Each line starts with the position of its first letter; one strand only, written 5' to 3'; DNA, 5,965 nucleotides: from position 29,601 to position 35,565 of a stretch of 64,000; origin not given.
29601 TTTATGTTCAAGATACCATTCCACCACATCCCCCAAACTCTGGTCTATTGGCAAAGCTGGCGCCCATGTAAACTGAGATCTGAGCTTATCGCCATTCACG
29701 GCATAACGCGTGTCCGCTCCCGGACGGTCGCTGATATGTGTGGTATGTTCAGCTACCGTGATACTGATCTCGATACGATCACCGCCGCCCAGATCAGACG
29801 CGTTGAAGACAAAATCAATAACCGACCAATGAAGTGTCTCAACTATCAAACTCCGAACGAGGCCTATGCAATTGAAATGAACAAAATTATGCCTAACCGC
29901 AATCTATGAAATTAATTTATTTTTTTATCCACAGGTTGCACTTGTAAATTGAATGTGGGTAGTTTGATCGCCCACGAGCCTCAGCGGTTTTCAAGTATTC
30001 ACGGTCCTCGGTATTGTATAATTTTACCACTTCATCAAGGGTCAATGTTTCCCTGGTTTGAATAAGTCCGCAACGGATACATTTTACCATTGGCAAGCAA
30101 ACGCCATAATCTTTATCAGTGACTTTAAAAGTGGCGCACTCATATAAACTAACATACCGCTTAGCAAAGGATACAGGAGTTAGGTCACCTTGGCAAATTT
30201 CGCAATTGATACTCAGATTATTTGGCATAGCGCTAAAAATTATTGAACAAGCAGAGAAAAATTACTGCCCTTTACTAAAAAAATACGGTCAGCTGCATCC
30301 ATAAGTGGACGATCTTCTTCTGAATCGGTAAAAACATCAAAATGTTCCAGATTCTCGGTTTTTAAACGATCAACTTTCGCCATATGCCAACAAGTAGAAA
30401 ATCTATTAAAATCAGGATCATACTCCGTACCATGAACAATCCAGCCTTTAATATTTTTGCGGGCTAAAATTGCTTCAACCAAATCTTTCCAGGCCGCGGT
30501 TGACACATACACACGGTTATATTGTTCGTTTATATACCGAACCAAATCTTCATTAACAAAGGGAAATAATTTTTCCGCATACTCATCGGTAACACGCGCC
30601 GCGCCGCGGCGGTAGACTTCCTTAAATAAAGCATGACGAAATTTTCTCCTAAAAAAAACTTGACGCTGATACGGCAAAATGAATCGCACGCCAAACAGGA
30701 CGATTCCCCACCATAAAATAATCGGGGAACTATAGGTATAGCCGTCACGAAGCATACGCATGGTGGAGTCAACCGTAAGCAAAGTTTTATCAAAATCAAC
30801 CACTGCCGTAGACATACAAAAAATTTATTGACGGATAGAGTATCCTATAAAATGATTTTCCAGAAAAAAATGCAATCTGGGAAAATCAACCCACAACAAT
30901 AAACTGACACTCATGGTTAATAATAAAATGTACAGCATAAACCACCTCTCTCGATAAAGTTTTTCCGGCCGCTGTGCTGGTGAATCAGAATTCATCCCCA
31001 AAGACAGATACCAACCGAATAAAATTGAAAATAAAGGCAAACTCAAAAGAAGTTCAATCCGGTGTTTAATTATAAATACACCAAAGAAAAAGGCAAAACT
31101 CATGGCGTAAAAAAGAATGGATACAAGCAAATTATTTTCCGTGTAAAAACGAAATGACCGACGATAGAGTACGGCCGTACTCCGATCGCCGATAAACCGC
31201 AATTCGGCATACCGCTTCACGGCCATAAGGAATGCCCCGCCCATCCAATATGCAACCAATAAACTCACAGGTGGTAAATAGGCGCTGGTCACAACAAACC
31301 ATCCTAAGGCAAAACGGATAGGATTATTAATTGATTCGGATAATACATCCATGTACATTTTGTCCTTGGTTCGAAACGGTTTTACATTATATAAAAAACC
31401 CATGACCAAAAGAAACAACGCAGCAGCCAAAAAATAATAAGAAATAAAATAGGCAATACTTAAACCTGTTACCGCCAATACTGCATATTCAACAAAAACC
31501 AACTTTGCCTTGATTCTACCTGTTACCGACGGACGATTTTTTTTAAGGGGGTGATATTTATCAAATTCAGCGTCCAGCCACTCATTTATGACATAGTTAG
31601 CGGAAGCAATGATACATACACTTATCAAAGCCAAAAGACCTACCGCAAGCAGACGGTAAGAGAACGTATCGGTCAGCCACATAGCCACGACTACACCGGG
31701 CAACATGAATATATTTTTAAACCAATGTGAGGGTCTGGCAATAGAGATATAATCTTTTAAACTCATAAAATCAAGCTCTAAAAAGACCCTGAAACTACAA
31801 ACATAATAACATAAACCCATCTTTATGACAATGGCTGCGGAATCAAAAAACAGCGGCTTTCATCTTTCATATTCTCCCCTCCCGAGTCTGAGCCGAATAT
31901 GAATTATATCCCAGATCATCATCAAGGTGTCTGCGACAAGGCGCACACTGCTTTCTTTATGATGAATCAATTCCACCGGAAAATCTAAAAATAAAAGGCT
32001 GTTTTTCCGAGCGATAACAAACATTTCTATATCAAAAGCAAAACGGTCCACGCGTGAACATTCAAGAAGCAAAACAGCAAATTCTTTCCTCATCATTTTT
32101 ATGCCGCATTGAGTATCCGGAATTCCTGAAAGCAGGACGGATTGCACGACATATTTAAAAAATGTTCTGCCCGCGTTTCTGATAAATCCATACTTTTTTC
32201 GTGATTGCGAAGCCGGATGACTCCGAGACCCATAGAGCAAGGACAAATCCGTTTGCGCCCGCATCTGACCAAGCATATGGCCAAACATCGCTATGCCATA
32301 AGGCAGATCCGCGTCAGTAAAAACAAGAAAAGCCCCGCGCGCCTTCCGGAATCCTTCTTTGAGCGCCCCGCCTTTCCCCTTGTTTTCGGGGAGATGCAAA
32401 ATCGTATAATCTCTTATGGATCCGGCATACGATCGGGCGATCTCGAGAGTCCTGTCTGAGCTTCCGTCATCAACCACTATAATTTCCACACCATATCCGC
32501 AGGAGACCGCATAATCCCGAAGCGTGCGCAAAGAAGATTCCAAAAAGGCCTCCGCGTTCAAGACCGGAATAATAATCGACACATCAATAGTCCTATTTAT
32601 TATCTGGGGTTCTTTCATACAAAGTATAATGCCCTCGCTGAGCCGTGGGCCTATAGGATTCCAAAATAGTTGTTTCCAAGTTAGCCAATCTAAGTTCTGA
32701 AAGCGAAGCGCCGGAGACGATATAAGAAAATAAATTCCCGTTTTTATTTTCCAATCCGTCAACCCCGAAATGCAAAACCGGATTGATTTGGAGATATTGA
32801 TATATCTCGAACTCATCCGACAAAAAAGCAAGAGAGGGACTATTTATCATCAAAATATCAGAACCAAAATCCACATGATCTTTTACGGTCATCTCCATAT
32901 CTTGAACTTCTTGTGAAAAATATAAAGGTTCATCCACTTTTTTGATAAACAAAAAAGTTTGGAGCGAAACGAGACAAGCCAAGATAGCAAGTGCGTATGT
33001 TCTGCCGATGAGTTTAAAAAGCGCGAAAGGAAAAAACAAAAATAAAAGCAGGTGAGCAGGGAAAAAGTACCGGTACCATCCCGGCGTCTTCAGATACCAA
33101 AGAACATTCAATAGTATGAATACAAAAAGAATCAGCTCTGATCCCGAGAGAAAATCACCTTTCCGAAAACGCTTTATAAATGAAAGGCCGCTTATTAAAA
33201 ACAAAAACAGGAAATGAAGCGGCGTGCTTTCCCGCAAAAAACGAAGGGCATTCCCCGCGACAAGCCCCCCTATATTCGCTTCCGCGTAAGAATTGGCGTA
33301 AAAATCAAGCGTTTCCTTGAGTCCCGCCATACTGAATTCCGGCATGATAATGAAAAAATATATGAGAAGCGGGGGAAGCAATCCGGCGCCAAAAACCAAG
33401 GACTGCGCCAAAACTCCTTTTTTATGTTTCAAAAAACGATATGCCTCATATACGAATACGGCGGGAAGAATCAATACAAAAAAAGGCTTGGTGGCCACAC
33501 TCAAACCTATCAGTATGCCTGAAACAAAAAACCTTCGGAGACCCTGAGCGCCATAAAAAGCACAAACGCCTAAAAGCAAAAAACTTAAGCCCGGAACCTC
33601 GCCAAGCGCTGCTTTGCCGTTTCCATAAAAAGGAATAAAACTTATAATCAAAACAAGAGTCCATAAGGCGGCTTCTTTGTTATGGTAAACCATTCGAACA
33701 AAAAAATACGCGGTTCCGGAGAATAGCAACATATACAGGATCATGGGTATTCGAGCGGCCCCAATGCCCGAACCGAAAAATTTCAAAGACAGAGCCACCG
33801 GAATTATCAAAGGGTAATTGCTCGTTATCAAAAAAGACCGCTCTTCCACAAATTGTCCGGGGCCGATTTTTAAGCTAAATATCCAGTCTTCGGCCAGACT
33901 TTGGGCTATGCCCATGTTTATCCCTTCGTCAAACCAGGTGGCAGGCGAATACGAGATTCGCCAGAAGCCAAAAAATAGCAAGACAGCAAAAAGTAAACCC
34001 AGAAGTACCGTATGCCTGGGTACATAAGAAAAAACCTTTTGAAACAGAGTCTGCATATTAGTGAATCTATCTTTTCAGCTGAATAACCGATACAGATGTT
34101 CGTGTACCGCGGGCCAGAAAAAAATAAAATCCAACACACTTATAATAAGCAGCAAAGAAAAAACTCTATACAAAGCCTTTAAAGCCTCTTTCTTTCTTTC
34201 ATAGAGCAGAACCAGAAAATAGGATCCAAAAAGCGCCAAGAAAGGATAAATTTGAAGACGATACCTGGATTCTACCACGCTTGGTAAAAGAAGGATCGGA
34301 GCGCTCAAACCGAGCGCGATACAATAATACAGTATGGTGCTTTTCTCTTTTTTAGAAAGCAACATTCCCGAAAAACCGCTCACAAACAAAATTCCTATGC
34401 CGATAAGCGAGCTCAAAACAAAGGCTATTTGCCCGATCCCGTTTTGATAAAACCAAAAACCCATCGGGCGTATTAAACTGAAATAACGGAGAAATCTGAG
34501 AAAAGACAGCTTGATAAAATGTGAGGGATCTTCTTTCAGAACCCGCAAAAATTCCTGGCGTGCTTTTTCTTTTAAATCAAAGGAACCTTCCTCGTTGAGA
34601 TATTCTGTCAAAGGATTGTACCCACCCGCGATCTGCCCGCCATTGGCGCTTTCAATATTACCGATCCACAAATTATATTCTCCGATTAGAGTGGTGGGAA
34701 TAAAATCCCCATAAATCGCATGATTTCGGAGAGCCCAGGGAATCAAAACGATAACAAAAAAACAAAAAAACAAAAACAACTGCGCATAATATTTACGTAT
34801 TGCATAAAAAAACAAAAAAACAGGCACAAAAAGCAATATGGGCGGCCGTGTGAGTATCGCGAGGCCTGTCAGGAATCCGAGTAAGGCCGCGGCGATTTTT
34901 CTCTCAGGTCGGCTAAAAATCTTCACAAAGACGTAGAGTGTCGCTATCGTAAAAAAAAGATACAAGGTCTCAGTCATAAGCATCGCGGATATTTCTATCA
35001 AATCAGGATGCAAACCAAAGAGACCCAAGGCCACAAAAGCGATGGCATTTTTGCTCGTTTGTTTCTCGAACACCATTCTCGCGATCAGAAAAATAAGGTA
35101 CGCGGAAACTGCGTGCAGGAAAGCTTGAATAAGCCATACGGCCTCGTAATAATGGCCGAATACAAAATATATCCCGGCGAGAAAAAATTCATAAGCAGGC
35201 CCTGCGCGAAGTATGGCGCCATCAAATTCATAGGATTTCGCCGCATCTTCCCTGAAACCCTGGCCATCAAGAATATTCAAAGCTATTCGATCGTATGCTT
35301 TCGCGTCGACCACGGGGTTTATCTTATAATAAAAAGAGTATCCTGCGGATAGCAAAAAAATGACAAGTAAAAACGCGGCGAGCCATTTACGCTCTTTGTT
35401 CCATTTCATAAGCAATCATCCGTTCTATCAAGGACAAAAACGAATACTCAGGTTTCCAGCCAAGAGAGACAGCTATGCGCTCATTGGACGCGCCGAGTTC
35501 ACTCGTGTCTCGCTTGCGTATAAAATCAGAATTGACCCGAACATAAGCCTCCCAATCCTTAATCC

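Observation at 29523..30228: IS30 transposase remnant flanked by rmlB and C-methyltransferase gene fragments: scar of a decayed deoxysugar operon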

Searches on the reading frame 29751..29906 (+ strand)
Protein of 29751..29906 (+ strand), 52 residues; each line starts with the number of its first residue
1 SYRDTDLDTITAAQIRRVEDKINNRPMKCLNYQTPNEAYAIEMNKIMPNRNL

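Call 13: search_dna_similar(query=window:29754-29906:+, collection=plasmids, mode=protein, max_evalue=0.01, max_rows=15)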
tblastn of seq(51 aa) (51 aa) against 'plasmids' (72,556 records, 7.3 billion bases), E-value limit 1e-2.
Records with a match: 116; places in all: 127; records where one place covers at least 80% of the query: 65.
Best place of each record, by identity: <60% 116.
By first word of the organism name: Rhizobium 18; Agrobacterium 10; Xanthomonas 7; Sulfitobacter 7; Sinorhizobium 5; Lentilactobacillus 5; Pseudoalteromonas 4; Sphingobium 4; Roseivivax 4; Lacticaseibacillus 3; and 32 more.
By predicted mobility (MOB-suite, as given by PLSDB): conjugative 50; non-mobilizable 43; mobilizable 23.
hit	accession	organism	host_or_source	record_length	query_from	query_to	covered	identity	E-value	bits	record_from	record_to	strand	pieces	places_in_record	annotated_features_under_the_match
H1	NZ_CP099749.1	Klebsiella pneumoniae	Homo sapiens,Rectal swab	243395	2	50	96%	40.8%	3e-4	42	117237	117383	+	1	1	IS30 family transposase | EexN family lipoprotein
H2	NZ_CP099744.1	Klebsiella pneumoniae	Homo sapiens,sputum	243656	2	50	96%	40.8%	3e-4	42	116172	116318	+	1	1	IS30 family transposase | EexN family lipoprotein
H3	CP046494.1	Xanthomonas oryzae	Oryza sativa,Microbe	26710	2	50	96%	38.8%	4e-4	42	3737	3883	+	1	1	IS30-like element IS1112a family transposase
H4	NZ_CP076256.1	Xanthomonas translucens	Phalaris arundinacea,whole organism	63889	2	50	96%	38.8%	5e-4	42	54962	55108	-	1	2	IS30 family transposase | hypothetical protein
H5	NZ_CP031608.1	Xanthomonas hortorum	Lettuce,cell culture,diseased lettuce ...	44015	2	50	96%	38.8%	6e-4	42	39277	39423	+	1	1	IS30 family transposase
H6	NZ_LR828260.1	Xanthomonas hortorum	Lactuca sp.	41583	2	50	96%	38.8%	2e-3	40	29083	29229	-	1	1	none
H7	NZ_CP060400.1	Xanthomonas hortorum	Lactuca sativa,lettuce leaf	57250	2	50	96%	38.8%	2e-3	40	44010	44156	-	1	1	none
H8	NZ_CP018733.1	Xanthomonas hortorum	Solanum lycopersicum,pathogen ...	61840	2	50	96%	38.8%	2e-3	40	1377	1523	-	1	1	none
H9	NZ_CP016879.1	Xanthomonas hortorum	Lactuca sativa L. var. longifolia,pure ...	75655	2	50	96%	38.8%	2e-3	40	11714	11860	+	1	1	none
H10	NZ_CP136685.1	Sulfitobacter sp. LC.270.F.C4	Macrocystis pyrifera gametophyte,Whole ...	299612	2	45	86%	43.2%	1e-3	40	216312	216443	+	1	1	IS30 family transposase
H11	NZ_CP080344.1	Lacticaseibacillus paracasei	pure culture,Sweet Potato Sour Liquid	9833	4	47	86%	43.2%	4e-3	39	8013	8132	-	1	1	none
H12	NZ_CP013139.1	Pseudoalteromonas sp. Bsw20308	seawater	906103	2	38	73%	51.4%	1e-3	40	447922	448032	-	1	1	IS30 family transposase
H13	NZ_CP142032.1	Pseudoalteromonas sp. CuT4-3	whole organism,deep-sea sediment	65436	2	49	94%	39.6%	2e-5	45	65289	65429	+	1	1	IS30 family transposase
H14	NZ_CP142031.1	Pseudoalteromonas sp. CuT4-3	whole organism,deep-sea sediment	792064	2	49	94%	39.6%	2e-5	45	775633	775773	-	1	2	IS30 family transposase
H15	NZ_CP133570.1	Pseudoalteromonas sp. HL-AS1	sediment core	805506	2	49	94%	39.6%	4e-5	45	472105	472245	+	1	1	IS30 family transposase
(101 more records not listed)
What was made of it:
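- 29757..29909 (+): The last 50 codons plus stop of an IS30-family transposase (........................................). The HTH and DDE parts are absent. tblastn finds 116 plasmid records, most of those listed annotated as IS30-family transposase (call 13).
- On IS30 family insertion sequence: 116 plasmid hits (call 13).
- Checked: Most of the 15 listed are annotated IS30-family transposase; best E 2e-5 (call 13).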

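Call 14: find_homologous_proteins(query=window:29751-29906:+, max_evalue=0.001)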
Query seq(52 aa): no candidate shares three 5-residue words with the query. No homologue found.
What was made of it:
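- Tried and rejected: Word-indexed protein search with the 52-aa transposase tail returned nothing (call 14).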

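Call 33: get_annotated_region(hit=H14, flank=2000)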
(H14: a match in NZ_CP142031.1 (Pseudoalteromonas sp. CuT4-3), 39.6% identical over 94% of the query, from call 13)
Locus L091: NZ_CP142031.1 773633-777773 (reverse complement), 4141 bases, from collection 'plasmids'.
description: Pseudoalteromonas sp. CuT4-3 plasmid unnamed1, complete sequence
organism: Pseudoalteromonas sp. CuT4-3 (NCBI taxid 3112573)
taxonomy: Bacteria; Pseudomonadota; Gammaproteobacteria; Alteromonadales; Pseudoalteromonadaceae; Pseudoalteromonas; Pseudoalteromonas sp. CuT4-3
host: -; source: whole organism,deep-sea sediment; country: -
typing (MOB-suite, as given by PLSDB): non-mobilizable
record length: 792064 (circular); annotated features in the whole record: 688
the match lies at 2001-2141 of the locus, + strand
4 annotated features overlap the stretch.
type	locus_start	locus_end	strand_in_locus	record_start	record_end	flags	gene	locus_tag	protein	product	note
CDS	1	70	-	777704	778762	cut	-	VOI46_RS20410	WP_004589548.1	alcohol dehydrogenase family protein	-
CDS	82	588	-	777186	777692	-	-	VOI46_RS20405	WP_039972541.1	TetR/AcrR family transcriptional regulator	GO:0006355 - regulation of DNA-templated transcription [Evidence IEA]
CDS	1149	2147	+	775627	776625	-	-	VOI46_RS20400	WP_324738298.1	IS30 family transposase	-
CDS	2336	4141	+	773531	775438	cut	-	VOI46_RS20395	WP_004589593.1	tetratricopeptide repeat-containing diguanylate cyclase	-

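Call 34: get_annotated_region(hit=H1, flank=2000)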
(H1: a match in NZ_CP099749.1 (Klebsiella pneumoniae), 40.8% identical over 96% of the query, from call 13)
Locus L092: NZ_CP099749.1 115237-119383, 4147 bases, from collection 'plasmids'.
description: Klebsiella pneumoniae strain 806883-10-2019 plasmid p806883-10-2019a, complete sequence
organism: Klebsiella pneumoniae (NCBI taxid 573)
taxonomy: Bacteria; Pseudomonadota; Gammaproteobacteria; Enterobacterales; Enterobacteriaceae; Klebsiella; Klebsiella pneumoniae
host: -; source: Homo sapiens,Rectal swab; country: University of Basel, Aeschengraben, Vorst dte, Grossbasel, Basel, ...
typing (MOB-suite, as given by PLSDB): conjugative; replicon IncFIB; relaxase MOBH; mating-pair formation MPF_T
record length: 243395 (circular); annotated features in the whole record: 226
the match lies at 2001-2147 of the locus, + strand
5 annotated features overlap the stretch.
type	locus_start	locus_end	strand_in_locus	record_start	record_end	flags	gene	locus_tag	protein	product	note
CDS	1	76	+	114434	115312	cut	-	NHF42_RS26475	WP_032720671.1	alpha/beta hydrolase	-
CDS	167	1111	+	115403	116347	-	-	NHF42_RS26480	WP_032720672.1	LysR family transcriptional regulator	-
CDS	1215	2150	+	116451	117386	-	-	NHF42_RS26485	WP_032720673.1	IS30 family transposase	-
CDS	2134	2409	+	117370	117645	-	-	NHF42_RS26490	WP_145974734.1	EexN family lipoprotein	-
CDS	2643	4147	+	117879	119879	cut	-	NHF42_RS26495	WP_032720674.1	conjugal transfer protein TraG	-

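Call 35: get_annotated_region(hit=H3, flank=2000)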
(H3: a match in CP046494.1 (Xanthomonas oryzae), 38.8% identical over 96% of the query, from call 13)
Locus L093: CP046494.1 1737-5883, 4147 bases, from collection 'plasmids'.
description: Xanthomonas oryzae pv. oryzae strain BXO447 plasmid pBXO447, complete sequence
organism: Xanthomonas oryzae (NCBI taxid 64187)
taxonomy: Bacteria; Pseudomonadota; Gammaproteobacteria; Lysobacterales; Lysobacteraceae; Xanthomonas; Xanthomonas oryzae
host: -; source: Oryza sativa,Microbe; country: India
typing (MOB-suite, as given by PLSDB): conjugative; replicon rep_cluster_1417; relaxase MOBP; mating-pair formation MPF_T
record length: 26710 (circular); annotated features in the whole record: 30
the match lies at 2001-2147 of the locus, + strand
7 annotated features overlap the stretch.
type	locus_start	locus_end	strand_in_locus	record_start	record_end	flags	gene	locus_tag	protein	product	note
CDS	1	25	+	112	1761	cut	-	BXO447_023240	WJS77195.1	hypothetical protein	-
CDS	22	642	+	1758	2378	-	-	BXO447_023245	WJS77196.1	transglycosylase SLT domain-containing protein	-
CDS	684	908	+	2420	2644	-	-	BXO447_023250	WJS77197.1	DUF3717 domain-containing protein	-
CDS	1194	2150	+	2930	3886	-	-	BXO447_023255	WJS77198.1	IS30-like element IS1112a family transposase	-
CDS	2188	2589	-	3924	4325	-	-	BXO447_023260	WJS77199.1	hypothetical protein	-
CDS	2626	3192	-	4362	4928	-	-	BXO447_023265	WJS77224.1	helix-turn-helix domain-containing protein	-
CDS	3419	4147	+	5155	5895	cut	-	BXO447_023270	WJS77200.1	kfra protein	-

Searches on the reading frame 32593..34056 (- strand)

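Call 7: search_protein_families(library=pfam, proteins=[window:32593-34056:-], max_evalue=0.001)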
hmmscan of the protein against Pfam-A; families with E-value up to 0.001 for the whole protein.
window:32593-34056:- (487 aa): 1 family
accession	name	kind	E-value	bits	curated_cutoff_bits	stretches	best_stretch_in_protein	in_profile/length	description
PF13231.12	PMT_2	-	1e-06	29.5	26.1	1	88-226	11-148/160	Dolichyl-phosphate-mannose-protein mannosyltransferase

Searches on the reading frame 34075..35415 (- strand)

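Call 7: search_protein_families(library=pfam, proteins=[window:34075-35415:-], max_evalue=0.001)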
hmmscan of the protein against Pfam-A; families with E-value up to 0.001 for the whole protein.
window:34075-35415:- (446 aa): 2 families
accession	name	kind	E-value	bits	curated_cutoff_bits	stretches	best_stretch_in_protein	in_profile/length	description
PF13231.12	PMT_2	-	2.3e-08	34.9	26.1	1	72-220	3-152/160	Dolichyl-phosphate-mannose-protein mannosyltransferase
PF02366.24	PMT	-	6.2e-05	23.1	22.7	1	84-231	76-234/245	Dolichyl-phosphate-mannose-protein mannosyltransferase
